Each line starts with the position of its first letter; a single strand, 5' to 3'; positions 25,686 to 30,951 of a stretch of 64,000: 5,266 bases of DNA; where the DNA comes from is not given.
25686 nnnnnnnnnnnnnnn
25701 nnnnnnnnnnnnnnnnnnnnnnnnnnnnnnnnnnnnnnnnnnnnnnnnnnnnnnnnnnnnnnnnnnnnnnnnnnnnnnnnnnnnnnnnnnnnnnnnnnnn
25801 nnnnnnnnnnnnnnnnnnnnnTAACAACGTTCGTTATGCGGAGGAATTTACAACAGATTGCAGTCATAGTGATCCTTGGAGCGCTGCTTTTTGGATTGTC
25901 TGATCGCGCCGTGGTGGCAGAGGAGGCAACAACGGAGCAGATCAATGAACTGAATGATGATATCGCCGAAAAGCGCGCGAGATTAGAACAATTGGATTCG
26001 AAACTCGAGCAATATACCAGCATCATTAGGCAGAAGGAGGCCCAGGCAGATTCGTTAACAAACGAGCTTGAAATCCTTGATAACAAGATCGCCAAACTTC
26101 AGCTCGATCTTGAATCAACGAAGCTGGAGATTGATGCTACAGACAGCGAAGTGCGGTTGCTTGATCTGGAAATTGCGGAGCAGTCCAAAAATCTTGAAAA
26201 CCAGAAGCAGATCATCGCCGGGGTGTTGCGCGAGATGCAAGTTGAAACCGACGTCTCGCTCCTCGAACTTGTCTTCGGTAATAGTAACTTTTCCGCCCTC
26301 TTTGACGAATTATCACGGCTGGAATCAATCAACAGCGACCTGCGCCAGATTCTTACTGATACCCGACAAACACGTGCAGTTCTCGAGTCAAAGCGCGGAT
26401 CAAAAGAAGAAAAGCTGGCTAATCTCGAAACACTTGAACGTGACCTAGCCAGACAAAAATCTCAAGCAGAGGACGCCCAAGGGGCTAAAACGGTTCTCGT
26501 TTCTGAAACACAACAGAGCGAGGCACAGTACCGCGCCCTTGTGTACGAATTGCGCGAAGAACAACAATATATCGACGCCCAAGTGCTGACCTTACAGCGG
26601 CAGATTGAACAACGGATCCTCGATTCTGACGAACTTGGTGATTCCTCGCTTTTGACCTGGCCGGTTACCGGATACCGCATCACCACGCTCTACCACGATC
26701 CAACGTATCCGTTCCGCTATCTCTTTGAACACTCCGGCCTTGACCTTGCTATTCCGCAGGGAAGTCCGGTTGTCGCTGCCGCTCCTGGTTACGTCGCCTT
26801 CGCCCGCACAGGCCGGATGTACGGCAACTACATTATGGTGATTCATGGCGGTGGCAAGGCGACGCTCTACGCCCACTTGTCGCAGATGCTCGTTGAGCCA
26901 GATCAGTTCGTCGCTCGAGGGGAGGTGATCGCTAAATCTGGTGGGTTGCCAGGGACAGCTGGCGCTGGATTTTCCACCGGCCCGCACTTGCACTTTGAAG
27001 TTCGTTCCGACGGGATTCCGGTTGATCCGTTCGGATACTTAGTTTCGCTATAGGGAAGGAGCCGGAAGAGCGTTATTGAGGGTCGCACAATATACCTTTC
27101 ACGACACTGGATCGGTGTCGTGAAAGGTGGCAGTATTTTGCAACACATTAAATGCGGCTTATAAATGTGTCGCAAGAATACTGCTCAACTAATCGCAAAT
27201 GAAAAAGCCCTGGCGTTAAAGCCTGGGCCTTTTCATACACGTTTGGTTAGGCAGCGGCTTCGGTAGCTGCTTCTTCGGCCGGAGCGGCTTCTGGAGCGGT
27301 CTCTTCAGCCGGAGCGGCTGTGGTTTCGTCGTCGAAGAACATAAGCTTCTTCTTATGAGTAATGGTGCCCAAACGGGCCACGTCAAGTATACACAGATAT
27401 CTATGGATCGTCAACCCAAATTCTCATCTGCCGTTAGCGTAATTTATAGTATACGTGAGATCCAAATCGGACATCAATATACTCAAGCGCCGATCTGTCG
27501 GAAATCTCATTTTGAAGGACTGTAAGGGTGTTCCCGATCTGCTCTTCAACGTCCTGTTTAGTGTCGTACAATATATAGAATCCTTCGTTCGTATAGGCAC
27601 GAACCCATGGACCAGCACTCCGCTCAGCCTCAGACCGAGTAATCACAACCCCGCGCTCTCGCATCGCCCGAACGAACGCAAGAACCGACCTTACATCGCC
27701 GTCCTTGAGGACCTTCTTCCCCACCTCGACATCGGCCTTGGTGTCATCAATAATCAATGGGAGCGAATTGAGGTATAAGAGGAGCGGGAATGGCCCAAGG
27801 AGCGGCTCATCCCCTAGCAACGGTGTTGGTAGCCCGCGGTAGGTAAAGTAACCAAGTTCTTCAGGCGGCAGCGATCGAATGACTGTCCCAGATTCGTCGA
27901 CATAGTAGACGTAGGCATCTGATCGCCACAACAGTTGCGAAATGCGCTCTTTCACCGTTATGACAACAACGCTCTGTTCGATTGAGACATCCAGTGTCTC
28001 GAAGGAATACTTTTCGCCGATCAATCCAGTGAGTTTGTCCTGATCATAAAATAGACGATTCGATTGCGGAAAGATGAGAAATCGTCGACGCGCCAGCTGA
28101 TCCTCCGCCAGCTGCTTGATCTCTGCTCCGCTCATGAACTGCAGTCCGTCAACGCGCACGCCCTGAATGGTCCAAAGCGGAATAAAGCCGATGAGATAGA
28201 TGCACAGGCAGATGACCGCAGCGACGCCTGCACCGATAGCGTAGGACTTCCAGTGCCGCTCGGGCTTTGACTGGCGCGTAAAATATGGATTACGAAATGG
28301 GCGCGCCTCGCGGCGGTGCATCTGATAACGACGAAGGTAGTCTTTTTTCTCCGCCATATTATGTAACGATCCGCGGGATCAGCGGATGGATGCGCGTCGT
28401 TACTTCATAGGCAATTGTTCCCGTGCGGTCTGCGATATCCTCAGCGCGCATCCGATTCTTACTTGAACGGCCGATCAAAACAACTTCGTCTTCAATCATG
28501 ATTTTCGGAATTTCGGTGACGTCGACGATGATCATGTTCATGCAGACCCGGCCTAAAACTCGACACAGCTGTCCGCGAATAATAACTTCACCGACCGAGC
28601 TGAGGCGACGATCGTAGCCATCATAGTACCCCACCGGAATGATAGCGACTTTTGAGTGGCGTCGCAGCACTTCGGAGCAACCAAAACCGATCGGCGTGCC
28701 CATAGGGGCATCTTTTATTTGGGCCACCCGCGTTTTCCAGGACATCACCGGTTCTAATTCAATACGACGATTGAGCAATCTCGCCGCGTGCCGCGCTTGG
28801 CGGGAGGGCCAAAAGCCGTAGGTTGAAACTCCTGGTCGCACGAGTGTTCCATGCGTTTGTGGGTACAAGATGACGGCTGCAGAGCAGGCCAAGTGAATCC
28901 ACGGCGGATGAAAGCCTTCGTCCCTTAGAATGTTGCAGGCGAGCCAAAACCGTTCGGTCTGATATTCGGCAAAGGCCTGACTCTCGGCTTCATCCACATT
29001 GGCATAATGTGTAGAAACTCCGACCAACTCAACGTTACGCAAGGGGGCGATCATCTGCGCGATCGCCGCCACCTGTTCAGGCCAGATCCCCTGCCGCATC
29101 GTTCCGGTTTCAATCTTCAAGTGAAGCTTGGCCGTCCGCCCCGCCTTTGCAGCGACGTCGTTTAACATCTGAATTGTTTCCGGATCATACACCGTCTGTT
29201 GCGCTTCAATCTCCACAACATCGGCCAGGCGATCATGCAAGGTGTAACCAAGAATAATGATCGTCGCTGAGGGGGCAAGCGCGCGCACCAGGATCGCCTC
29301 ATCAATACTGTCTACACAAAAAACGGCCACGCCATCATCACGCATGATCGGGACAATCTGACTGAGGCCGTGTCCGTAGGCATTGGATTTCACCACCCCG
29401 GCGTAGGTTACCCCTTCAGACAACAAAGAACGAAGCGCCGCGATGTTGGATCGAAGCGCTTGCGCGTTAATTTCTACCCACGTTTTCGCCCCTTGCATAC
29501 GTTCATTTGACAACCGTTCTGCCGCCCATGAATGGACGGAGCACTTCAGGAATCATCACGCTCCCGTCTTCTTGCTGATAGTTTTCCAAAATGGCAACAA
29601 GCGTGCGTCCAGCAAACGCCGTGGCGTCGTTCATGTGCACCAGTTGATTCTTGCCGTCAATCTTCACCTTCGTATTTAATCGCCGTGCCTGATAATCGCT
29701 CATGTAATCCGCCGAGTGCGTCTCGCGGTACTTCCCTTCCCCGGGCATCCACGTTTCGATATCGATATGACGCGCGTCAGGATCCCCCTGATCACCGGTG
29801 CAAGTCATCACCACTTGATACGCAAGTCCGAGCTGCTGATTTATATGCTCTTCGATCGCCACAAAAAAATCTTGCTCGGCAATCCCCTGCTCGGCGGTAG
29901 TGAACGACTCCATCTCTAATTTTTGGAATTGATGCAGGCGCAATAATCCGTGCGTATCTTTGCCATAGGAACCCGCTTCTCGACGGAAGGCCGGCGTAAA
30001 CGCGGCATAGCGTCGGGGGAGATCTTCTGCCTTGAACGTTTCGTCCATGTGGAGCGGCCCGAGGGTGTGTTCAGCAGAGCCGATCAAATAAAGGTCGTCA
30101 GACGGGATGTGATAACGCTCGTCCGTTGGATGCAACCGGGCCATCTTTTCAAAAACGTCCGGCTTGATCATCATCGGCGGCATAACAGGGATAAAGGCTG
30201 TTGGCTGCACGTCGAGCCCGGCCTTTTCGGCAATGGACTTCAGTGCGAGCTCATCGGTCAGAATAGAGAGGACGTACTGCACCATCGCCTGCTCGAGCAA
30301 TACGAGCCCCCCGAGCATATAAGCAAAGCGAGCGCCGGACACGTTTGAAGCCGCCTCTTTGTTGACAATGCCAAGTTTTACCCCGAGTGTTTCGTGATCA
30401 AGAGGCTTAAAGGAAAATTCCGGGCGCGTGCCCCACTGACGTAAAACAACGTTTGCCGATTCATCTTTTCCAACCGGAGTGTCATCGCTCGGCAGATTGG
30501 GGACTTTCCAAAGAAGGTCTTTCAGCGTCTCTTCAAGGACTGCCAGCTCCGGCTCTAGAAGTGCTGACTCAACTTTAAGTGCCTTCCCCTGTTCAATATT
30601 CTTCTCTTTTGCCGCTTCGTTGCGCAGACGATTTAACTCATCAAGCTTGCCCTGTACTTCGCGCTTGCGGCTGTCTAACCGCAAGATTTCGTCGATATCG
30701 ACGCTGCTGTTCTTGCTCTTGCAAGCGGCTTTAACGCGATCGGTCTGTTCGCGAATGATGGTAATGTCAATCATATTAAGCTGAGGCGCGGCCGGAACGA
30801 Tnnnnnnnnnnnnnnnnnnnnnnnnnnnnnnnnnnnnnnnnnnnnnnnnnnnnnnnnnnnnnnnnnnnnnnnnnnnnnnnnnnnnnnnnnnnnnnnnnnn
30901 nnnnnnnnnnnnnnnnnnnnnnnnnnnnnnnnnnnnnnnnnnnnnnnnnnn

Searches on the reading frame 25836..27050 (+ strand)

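Call 25: search_protein_families(library=pfam, proteins=[window:25836-27050:+], max_evalue=0.01)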
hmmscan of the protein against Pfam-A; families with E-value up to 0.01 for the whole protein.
window:25836-27050:+ (405 aa): 3 families
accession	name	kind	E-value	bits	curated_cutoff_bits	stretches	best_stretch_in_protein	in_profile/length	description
PF01551.29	Peptidase_M23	-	1.5e-28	99.2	28.7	1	298-398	2-96/96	Peptidase family M23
PF18882.5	DUF5647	-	0.0061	16.8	27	0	294-316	15-37/79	Family of unknown function (DUF5647)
PF24568.1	CC_PcsB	-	0.0069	16.7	27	1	113-186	1-75/75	Peptidoglycan hydrolase PcsB, coiled-coil domain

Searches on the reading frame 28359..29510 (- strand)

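Call 73: search_protein_families(library=pfam, proteins=[window:28359-29510:-], max_evalue=0.00001)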
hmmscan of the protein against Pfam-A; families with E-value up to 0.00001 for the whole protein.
window:28359-29510:- (383 aa): 2 families
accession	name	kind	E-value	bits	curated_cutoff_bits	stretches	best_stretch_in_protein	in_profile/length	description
PF01168.26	Ala_racemase_N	-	2.8e-54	184.6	24.1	1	14-233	1-218/220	Alanine racemase, N-terminal domain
PF00842.27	Ala_racemase_C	-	5.7e-42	142.7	25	1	255-381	1-126/127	Alanine racemase, C-terminal domain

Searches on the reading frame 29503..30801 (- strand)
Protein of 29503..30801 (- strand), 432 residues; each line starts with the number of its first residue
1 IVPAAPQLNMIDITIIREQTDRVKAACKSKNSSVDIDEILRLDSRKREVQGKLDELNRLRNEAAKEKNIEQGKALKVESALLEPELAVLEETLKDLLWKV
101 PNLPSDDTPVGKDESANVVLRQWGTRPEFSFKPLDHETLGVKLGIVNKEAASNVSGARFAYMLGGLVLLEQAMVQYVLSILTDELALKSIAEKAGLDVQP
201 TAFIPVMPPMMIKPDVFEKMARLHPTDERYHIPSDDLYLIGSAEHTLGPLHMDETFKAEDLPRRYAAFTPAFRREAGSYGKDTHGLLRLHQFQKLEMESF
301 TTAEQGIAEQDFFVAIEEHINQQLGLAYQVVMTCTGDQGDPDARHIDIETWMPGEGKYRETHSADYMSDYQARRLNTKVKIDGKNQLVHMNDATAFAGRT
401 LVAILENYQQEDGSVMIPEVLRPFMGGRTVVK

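Call 73: search_protein_families(library=pfam, proteins=[window:29503-30801:-], max_evalue=0.00001)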
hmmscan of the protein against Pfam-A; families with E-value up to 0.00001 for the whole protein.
window:29503-30801:- (432 aa): 2 families
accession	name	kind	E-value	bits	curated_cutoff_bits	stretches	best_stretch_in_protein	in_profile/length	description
PF00587.30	tRNA-synt_2b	-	6.3e-29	101.7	29.3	1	235-408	9-179/179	tRNA synthetase class II core domain (G, H, P, S and T)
PF02403.27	Seryl_tRNA_N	-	4.7e-15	56.2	28.2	1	10-104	1-108/108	Seryl-tRNA synthetase N-terminal domain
